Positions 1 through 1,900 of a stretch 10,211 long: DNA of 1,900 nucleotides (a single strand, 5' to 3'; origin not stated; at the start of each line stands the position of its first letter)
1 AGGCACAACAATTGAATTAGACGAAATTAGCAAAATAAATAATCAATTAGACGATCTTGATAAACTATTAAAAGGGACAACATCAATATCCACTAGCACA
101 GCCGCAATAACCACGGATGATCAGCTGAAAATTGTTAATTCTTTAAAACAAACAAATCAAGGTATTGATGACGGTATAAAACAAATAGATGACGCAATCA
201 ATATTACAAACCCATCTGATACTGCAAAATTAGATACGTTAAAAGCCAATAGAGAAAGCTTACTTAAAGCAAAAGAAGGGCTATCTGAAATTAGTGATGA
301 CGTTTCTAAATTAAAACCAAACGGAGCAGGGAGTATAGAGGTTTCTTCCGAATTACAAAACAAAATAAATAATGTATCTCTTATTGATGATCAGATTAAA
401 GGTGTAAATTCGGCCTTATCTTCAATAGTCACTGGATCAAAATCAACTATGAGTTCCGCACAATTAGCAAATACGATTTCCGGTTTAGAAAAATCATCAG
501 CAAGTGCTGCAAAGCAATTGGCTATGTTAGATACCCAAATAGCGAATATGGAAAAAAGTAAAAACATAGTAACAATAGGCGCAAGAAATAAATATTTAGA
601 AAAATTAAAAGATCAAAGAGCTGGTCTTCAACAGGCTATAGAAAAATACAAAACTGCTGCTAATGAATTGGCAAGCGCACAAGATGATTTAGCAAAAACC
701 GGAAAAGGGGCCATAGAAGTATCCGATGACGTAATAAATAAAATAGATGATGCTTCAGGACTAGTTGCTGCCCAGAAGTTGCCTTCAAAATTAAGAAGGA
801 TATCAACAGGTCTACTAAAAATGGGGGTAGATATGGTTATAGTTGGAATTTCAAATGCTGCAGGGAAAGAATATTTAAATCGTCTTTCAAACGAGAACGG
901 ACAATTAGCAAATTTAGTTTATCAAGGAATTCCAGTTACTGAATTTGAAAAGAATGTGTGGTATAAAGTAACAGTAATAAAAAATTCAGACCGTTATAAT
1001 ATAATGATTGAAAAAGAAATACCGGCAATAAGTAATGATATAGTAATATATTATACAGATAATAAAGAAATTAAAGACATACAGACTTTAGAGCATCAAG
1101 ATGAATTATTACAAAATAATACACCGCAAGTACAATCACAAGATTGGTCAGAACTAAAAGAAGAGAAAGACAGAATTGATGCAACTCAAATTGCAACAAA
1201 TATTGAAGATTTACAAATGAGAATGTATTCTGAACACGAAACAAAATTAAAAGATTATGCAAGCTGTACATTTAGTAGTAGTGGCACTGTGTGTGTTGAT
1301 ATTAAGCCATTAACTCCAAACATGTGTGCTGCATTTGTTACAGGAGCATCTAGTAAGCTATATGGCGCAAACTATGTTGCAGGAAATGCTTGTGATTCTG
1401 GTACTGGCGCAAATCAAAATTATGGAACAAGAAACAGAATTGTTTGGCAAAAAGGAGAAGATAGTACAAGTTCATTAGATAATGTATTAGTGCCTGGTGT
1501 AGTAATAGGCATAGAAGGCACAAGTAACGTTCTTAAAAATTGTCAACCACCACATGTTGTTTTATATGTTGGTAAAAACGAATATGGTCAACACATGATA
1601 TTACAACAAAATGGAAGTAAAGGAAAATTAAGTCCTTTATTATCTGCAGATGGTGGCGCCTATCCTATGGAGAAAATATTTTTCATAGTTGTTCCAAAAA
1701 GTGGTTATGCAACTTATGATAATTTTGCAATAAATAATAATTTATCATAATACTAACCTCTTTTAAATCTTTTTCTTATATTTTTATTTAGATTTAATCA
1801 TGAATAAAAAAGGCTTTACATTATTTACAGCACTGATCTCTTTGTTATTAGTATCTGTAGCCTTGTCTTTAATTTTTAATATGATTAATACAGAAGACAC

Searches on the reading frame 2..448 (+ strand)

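Call 9: search_protein_families(library=pfam, proteins=[window:2-448:+], max_evalue=0.1)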
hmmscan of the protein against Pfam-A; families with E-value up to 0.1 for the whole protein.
window:2-448:+ (149 aa): 5 families
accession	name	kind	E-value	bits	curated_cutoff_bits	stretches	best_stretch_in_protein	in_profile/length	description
PF11887.13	Mce4_CUP1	-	8.8e-06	25.9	32.6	1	10-123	71-183/222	Cholesterol uptake porter CUP1 of Mce4, putative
PF23203.1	KIF21A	-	0.01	16.1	28.5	0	77-141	36-101/161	KIF21A-like domain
PF10157.14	BORCS6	-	0.018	15.6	35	0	91-140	49-98/101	BLOC-1-related complex sub-unit 6 C-terminal helix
PF10392.15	COG5_N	-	0.07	13.8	31.2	1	37-126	24-113/132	Conserved oligomeric Golgi complex subunit 5, N-terminal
PF08700.17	VPS51_Exo84_N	-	0.097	13.2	24.2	0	82-107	48-73/87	Vps51/EXO84/COG1 N-terminal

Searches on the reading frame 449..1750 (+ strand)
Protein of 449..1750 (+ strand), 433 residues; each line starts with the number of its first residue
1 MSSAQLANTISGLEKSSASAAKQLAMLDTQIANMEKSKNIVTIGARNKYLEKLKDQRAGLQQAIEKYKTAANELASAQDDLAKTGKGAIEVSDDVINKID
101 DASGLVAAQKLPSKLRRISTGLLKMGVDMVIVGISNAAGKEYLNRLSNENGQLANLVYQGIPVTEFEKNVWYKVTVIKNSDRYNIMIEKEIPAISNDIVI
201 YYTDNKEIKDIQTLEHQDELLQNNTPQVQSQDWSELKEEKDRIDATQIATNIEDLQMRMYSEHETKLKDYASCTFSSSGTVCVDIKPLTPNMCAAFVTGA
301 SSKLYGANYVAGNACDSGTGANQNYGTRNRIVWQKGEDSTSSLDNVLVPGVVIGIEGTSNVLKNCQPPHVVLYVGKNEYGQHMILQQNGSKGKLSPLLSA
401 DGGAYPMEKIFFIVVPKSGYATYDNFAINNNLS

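Call 9: search_protein_families(library=pfam, proteins=[window:449-1750:+], max_evalue=0.1)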
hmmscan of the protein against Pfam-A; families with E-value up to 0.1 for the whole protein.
window:449-1750:+ (433 aa): 2 families
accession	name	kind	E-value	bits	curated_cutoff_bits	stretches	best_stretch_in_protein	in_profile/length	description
PF20667.3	Sec10_N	-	0.027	15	27.4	1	18-86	9-77/118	Exocyst complex component Sec10, N-terminal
PF15796.10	KELK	-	0.034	15.1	27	1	26-82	4-59/80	KELK-motif containing domain of MRCK Ser/Thr protein kinase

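Call 15: search_protein_families(library=ncbifam, proteins=[window:449-1750:+], max_evalue=0.1)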
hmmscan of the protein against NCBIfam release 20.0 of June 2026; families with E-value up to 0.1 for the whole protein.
window:449-1750:+ (433 aa): 1 family
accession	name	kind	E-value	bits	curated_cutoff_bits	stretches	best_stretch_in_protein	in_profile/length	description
NF047839.1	PspM_Rv2743c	equivalog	0.07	13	80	0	9-78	121-193/220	phage shock envelope stress response protein PspM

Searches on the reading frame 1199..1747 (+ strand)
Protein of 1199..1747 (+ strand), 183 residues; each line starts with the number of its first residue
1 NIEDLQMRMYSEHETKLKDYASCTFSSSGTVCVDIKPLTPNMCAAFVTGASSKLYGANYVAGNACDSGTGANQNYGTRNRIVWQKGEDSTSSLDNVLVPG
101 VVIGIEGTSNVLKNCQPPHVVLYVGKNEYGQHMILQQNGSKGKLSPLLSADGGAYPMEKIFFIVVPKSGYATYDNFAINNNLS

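Call 54: search_solved_structures(query=window:1199-1747:+, max_evalue=10)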
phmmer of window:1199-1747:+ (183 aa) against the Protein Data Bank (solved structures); distinct sequences matched with E-value up to 10: 1.
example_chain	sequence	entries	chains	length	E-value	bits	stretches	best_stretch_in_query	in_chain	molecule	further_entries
2z0b_A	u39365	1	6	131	1.4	11.8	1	94-135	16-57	Putative glycerophosphodiester phosphodiesterase 5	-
